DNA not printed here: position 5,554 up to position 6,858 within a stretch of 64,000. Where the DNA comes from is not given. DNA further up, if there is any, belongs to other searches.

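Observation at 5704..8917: Three-gene cargo cassette (membrane-anchored protein, minimal Pol-beta nucleotidyltransferase, 460-aa coiled-coil protein): candidate undescribed defence system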

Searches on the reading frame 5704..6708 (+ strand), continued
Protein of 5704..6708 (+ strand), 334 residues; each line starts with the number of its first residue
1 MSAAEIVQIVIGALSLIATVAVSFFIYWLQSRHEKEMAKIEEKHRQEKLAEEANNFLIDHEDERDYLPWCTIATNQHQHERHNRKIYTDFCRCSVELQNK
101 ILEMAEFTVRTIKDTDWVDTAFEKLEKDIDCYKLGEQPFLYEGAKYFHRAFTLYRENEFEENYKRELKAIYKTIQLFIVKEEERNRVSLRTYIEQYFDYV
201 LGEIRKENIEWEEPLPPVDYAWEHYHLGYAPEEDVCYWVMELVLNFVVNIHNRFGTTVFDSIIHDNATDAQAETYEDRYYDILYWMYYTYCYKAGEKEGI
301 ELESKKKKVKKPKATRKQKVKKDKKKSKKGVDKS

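Call 89: find_related_loci(query=A3, collection=viral_contigs, flank=6000)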
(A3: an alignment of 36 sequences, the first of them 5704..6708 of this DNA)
Query A3 (334 aa) in viral_contigs; peptide patterns used: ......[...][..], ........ (x = any residue, [..] = any of these).
89 stretches matched a pattern; 2 encode a relative of the query (tblastn E <= 1e-3); 2 distinct loci.
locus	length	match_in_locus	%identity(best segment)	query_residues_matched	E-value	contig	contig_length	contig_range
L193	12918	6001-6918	57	1-309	7e-113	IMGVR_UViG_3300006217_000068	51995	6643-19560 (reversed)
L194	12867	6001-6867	59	1-290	2e-110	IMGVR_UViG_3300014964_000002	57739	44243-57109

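Call 110: search_protein_families(library=pfam, proteins=[L187:7207-7695:+], max_evalue=0.01)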
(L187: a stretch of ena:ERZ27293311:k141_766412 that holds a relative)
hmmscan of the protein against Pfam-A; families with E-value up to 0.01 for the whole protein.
L187:7207-7695:+ (162 aa): 0 families

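Call 111: search_protein_families(library=padloc, proteins=[L189:4228-4989:+, L108:7093-8121:+, L187:6031-6681:+], max_evalue=0.01)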
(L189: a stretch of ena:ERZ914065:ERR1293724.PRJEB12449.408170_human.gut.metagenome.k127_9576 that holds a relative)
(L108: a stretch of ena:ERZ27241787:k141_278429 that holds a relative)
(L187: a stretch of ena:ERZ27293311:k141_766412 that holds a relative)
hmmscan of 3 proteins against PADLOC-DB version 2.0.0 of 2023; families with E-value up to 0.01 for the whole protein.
L189:4228-4989:+ (253 aa): 19 families
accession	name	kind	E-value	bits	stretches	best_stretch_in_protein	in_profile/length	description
PDLC05062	PDC-S66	-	1.6e-45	153.7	1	100-240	136-275/282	-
PDLC00417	ThsB1|ThsB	-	2.6e-28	97.4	1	106-243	160-297/303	TIR-like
PDLC02961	RT-TIR_XII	-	2.2e-18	64.5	1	99-238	334-461/475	single gene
PDLC02962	RT-TIR_XII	-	4e-18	63.5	1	91-228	325-460/478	single gene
PDLC03015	TIR-NLR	-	2e-11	41.3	1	115-213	4-102/824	-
PDLC00424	ThsB1|ThsB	-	2.2e-11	42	1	107-238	95-225/234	TIR-like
PDLC02012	SAVED5--SAVED_TIR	-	5.2e-09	33.7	1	109-210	10-109/404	-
PDLC02403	Aga_TIR-PNTD1-PNTD2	-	2.2e-07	28.3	1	115-189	5-80/443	Class I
PDLC00425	ThsB1|ThsB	-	1.5e-06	25.6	1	110-238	249-379/389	TIR-like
PDLC02421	Aga_TIR-PNTD1-PNTD2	-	1.7e-06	25.4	1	114-188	5-80/430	Class I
PDLC00426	ThsB1|ThsB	-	1e-05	23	1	103-192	228-323/352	TIR-like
PDLC03957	bSEFIR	-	2.7e-05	22.2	1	112-177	38-105/412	-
PDLC00434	ThsB1|ThsB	-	3.6e-05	21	1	114-195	140-220/396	TIR-like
PDLC00436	ThsB1|ThsB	-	4.8e-05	20.9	1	96-146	19-68/183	TIR-like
PDLC00422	ThsB1|ThsB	-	0.00012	19.7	1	93-145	23-72/194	TIR-like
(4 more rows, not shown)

L108:7093-8121:+ (342 aa): 6 families
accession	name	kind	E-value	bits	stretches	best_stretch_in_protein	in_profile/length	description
PDLC03964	TmtA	-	6.6e-95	317.4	1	3-342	9-341/1538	-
PDLC03971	TmtA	-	8.1e-37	124.4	1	31-341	45-390/1782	-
PDLC03972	TmtA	-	3.3e-28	96.3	1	44-336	43-329/1302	-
PDLC03966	TmtA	-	1.6e-26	90.5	1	36-334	37-357/1655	-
PDLC03965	TmtA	-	8.3e-19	65.1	1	36-335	23-324/1370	-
PDLC03968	TmtA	-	5.2e-11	39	1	46-342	79-353/1486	-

L187:6031-6681:+ (216 aa): 0 families
